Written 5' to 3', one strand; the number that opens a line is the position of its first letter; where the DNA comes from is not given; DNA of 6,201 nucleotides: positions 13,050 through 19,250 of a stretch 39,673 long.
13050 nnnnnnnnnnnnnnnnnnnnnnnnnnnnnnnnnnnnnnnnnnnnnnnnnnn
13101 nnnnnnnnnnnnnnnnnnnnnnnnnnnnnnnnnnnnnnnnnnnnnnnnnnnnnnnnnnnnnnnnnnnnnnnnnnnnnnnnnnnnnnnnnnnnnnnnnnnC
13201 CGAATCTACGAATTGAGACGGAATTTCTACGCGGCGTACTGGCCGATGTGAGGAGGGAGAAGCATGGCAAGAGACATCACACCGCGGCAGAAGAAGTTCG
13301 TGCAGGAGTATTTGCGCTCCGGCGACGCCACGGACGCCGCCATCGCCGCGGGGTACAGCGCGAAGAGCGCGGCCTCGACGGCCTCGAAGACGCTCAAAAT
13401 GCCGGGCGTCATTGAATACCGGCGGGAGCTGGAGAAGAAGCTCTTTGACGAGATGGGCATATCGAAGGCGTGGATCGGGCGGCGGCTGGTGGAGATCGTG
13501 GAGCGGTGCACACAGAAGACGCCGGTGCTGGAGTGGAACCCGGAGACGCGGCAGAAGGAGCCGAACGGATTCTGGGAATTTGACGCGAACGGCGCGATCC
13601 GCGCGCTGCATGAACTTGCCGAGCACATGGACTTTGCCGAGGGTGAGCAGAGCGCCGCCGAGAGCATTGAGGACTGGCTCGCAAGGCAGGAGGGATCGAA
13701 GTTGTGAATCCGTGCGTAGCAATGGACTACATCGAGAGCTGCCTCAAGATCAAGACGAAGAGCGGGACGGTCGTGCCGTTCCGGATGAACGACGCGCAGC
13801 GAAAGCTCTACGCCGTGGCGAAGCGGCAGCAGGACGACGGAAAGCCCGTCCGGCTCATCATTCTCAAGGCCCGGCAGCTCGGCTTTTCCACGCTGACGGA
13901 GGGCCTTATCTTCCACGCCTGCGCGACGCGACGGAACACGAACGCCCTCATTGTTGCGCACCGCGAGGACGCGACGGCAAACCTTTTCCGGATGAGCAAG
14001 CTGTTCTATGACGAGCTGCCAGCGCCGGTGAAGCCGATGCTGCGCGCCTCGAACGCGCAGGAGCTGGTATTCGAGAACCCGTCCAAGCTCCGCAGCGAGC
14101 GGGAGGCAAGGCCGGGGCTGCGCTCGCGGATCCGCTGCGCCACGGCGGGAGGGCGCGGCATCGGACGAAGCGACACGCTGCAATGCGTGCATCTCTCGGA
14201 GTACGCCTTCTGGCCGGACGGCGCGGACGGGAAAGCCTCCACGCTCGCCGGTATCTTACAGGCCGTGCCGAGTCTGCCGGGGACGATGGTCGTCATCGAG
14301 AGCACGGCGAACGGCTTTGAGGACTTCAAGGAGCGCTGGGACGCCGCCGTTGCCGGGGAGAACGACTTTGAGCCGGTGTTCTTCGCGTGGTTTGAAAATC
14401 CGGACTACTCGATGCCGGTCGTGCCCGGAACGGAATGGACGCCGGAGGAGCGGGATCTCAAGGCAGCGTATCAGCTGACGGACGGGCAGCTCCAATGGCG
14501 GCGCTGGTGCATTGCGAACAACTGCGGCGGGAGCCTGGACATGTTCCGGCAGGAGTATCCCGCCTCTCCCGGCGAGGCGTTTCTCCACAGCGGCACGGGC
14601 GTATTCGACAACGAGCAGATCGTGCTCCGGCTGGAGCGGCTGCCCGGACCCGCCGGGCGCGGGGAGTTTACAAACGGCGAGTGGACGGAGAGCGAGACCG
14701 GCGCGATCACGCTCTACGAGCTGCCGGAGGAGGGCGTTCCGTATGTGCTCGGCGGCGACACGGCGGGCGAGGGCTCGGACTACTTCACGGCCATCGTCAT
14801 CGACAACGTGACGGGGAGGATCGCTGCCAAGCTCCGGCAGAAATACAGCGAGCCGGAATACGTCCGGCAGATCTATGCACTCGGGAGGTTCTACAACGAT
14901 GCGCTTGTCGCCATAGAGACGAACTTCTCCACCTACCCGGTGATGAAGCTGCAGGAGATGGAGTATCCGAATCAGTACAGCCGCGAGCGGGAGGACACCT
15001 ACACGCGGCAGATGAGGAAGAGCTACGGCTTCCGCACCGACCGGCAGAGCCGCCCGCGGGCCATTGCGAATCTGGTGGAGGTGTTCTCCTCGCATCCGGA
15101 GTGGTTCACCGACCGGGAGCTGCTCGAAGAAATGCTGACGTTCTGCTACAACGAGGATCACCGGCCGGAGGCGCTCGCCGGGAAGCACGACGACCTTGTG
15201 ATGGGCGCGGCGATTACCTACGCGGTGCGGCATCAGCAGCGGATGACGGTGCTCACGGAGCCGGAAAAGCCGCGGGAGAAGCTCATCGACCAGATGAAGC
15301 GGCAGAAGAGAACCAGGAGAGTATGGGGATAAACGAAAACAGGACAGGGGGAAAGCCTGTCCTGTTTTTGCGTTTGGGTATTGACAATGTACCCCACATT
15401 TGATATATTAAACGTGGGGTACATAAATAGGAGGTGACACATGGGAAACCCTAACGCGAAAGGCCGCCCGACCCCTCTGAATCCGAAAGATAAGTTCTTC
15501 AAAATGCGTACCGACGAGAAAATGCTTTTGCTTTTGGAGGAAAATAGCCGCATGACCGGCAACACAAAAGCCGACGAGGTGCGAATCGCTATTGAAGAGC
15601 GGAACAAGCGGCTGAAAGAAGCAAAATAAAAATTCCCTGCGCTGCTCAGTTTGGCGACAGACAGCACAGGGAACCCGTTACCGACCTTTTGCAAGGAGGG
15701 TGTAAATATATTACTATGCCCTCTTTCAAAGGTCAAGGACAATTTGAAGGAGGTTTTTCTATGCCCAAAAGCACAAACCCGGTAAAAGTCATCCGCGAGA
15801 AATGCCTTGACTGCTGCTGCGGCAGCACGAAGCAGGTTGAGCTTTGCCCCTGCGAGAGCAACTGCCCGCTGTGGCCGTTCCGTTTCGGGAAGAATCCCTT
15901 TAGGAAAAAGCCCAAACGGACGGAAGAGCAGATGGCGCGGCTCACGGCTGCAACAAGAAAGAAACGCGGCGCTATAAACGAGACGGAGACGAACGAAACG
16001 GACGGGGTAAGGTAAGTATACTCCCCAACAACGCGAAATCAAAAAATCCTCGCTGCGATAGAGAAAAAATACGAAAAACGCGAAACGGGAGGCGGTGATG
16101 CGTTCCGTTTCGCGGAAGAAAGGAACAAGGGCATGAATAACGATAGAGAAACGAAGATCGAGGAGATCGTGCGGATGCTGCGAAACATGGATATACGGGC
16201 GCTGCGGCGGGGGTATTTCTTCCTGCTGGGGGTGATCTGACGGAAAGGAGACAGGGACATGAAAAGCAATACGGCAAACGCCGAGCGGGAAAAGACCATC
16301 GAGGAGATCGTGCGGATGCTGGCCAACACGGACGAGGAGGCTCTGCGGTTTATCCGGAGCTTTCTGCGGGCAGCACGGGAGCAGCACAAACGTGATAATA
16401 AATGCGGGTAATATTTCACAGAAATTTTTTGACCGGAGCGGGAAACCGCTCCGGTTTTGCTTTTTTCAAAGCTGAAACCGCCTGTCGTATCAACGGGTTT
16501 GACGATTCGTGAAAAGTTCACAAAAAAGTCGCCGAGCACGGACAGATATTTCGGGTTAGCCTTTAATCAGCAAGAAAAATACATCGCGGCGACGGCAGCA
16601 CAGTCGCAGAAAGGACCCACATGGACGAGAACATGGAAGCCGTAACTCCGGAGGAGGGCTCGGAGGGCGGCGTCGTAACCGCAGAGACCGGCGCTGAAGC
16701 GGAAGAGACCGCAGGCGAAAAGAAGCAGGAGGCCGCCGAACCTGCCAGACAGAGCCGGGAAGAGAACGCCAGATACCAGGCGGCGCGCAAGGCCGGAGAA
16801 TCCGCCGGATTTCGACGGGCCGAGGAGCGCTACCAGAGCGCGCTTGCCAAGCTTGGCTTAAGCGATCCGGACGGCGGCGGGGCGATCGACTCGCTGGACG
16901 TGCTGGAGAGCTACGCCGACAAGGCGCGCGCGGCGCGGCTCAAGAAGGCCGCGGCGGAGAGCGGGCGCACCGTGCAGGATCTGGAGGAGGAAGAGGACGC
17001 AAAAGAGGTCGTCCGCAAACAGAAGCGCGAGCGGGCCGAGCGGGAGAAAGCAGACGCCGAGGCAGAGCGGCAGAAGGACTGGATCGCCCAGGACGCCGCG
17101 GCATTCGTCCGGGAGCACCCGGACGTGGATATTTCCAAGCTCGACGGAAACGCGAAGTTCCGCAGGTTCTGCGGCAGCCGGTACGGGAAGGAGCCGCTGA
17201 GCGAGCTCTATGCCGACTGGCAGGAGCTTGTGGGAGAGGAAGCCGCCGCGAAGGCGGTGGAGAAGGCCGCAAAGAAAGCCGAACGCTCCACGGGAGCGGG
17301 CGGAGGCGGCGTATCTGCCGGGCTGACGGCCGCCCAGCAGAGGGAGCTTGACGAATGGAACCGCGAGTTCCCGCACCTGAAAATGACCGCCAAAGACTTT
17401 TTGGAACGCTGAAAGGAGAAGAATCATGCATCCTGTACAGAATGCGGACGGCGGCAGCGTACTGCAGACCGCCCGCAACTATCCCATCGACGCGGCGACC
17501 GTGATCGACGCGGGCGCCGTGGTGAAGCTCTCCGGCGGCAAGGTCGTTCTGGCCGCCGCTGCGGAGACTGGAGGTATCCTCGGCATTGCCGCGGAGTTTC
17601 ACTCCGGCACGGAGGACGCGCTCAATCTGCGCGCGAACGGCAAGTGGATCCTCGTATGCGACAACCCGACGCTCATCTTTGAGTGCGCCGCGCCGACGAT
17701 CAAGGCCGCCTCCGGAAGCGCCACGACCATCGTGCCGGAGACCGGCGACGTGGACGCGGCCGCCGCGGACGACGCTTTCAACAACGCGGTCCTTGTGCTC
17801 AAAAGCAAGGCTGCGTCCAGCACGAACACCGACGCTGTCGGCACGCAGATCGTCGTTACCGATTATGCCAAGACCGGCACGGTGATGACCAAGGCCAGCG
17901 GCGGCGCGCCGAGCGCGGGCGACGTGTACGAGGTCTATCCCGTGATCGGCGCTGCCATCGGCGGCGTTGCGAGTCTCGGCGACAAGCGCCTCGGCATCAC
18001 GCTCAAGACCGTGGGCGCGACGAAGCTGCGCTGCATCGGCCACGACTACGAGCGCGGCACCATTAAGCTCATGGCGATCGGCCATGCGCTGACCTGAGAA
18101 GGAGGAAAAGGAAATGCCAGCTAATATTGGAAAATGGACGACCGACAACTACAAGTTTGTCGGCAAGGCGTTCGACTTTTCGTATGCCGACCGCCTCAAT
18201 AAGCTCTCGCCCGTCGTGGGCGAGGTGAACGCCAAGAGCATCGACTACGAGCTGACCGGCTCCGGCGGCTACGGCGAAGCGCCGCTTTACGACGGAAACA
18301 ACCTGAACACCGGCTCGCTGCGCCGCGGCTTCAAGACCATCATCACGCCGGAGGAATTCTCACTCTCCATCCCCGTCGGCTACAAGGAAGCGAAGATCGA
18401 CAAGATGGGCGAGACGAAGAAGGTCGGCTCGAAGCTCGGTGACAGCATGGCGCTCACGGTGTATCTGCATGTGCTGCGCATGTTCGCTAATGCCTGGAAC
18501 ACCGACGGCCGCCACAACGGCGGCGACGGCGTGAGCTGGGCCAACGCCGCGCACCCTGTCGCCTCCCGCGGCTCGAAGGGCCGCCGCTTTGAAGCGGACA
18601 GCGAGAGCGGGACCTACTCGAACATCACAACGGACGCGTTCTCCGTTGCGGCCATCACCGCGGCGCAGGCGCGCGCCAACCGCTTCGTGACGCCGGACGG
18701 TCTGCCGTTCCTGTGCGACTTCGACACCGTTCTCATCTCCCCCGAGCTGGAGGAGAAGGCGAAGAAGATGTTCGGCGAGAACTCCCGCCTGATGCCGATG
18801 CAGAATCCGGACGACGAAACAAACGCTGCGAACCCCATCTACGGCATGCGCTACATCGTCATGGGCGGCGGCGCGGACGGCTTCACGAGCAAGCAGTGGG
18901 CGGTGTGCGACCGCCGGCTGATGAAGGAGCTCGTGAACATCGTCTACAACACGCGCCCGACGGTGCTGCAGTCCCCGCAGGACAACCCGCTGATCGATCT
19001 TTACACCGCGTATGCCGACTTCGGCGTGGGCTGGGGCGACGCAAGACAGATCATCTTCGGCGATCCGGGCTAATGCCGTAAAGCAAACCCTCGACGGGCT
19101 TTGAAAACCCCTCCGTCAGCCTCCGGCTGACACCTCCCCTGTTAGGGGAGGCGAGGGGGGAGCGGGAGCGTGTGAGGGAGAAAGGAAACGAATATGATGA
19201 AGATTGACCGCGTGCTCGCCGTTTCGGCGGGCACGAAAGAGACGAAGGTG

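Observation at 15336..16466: Autonomous four-gene moron at the position where a portal gene normally follows terL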

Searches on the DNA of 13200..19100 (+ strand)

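Call 10: search_dna_similar(query=window:13200-19100:+, collection=phages, mode=distant)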
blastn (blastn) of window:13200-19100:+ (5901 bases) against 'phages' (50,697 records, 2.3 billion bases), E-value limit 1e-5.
No match.

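Call 51: search_rna_families(source=window, start=15300, end=16700, threshold=evalue, max_evalue=1)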
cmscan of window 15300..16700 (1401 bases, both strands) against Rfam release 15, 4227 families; matches with E-value up to 1: 3.
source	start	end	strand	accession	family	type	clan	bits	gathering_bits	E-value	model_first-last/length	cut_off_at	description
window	15629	15705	-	RF02589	Spy779816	Gene; sRNA;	-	27.8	67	0.047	1-88/88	no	S. pyogenes small RNA 779816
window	15387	15424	-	RF03503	mir-547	Gene; miRNA;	-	20.3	90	0.24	21-58/78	no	mir-547 microRNA precursor family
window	16428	16485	-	RF02275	Hammerhead_HH9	Gene; ribozyme;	CL00010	18.8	52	0.16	1-77/77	no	Hammerhead ribozyme HH9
